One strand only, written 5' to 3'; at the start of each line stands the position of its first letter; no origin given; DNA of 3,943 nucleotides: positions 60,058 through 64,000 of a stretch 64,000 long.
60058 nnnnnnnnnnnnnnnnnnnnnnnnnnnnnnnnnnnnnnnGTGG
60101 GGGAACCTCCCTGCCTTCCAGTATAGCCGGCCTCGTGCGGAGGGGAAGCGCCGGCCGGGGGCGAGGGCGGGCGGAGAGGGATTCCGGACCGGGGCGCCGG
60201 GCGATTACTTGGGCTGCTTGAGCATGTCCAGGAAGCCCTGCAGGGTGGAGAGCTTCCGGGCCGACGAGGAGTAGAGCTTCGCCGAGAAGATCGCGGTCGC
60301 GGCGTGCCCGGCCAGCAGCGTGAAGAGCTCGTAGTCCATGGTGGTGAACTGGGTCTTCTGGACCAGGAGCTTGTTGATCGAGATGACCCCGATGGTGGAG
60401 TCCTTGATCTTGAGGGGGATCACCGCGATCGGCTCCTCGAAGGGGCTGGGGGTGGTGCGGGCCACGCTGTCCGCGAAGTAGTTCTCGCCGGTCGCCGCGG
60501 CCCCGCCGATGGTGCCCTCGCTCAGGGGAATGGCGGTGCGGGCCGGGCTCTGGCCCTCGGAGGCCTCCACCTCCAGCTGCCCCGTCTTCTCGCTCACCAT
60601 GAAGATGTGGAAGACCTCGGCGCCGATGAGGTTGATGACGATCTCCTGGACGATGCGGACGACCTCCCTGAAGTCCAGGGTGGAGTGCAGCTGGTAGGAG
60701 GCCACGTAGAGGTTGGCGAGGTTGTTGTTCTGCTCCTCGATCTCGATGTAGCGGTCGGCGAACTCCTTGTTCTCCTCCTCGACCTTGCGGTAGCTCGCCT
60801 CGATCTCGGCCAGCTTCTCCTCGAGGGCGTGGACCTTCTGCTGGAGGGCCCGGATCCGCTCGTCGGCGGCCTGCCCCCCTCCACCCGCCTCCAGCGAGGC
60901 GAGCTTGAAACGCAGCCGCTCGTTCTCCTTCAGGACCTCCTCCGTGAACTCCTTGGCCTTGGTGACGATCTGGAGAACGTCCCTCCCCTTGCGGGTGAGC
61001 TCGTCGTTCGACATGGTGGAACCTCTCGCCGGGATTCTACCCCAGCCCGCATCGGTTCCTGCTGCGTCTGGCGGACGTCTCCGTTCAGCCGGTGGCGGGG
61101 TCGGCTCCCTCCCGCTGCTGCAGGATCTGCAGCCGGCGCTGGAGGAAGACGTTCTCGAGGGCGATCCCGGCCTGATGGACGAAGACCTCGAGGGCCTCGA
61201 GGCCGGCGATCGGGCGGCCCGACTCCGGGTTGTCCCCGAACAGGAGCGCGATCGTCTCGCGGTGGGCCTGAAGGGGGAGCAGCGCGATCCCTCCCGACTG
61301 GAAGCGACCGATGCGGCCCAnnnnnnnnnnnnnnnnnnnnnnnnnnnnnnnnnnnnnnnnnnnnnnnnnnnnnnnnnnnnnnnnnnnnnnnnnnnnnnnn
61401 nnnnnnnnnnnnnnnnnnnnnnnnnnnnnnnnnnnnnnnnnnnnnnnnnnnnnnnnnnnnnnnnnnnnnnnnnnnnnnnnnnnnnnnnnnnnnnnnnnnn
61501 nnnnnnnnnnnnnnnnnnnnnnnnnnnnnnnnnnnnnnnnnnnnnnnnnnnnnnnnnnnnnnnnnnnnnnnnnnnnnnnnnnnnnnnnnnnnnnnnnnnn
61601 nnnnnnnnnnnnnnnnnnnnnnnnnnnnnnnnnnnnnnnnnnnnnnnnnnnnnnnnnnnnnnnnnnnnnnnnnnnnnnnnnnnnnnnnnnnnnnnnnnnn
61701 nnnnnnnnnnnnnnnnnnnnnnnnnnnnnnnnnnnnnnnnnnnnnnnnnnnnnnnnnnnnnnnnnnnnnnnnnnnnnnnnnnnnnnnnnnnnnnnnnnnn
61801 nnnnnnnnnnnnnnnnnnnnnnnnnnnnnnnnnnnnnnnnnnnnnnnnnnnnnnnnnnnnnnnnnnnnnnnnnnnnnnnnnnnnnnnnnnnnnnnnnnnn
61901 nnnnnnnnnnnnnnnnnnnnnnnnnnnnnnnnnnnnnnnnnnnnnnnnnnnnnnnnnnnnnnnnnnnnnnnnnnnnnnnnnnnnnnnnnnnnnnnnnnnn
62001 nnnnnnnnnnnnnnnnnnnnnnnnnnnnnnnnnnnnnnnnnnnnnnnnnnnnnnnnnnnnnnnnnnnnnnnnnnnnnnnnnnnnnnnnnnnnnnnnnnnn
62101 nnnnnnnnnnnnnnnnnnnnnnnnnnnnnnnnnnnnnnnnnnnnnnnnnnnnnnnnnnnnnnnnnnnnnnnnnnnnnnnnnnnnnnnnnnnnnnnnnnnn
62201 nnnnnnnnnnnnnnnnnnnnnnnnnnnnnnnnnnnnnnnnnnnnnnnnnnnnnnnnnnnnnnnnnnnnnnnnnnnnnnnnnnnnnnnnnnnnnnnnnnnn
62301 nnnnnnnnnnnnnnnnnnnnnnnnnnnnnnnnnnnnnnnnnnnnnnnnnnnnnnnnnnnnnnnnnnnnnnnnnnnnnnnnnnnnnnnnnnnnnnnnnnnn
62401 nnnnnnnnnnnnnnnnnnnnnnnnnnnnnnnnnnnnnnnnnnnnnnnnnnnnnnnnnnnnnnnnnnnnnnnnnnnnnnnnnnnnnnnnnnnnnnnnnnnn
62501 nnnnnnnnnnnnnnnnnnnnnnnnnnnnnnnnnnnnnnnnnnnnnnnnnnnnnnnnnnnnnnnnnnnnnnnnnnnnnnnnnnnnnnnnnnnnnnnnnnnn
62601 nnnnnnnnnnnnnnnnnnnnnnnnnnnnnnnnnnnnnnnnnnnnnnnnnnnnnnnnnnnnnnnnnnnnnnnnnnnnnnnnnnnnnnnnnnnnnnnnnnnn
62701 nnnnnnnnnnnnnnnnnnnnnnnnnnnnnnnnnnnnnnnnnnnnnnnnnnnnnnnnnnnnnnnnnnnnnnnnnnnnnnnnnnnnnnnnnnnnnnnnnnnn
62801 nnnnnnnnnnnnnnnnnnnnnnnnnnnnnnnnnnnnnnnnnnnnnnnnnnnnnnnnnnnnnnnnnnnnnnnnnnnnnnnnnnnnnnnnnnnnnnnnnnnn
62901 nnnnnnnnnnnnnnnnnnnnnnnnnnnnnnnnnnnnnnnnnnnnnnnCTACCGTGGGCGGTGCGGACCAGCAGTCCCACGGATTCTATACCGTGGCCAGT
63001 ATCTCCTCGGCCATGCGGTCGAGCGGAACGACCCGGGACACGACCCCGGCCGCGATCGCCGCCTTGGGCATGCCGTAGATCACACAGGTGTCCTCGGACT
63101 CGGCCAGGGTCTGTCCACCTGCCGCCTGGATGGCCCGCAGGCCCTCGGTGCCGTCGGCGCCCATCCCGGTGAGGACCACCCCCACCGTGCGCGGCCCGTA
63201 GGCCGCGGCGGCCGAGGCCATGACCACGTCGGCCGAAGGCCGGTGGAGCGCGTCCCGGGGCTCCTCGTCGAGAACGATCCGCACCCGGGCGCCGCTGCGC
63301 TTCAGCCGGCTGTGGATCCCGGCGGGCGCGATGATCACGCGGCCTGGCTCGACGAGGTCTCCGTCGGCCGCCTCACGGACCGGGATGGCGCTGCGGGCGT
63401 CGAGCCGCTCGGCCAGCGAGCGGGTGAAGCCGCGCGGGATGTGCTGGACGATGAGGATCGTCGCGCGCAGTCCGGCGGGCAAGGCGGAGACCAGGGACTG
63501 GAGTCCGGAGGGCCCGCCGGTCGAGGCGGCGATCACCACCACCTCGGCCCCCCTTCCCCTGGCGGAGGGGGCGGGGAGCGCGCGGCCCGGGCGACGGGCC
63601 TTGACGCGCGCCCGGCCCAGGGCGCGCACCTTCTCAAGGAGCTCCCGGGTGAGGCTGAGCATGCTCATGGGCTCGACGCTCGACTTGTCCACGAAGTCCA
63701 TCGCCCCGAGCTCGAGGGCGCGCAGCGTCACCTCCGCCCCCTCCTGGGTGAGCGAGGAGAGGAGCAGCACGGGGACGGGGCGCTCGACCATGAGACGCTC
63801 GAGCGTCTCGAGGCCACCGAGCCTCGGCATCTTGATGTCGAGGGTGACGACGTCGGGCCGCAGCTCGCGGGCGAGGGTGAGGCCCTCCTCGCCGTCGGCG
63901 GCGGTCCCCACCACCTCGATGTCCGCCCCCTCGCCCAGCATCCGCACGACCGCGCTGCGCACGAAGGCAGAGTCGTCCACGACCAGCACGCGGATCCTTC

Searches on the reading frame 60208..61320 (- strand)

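Call 41: search_protein_families(library=pfam, proteins=[window:60208-61320:-], max_evalue=0.00001)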
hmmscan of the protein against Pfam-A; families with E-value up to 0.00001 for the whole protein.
window:60208-61320:- (371 aa): 2 families
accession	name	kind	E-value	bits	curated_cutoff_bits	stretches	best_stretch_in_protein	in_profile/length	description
PF13492.12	GAF_3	-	1.6e-11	45.1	27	1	219-344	4-127/129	GAF domain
PF13185.12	GAF_2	-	3.2e-10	40.8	28.6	1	215-344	2-135/136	GAF domain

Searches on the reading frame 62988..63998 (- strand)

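Call 24: search_protein_families(library=pfam, proteins=[window:62988-63998:-], max_evalue=0.00001)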
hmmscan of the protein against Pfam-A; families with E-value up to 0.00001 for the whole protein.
window:62988-63998:- (337 aa): 2 families
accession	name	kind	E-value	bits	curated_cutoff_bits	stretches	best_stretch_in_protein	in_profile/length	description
PF01339.22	CheB_methylest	-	2.1e-63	213.6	24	1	154-333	1-174/174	CheB methylesterase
PF00072.30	Response_reg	-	4.5e-21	75.5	30.2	1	4-107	1-101/111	Response regulator receiver domain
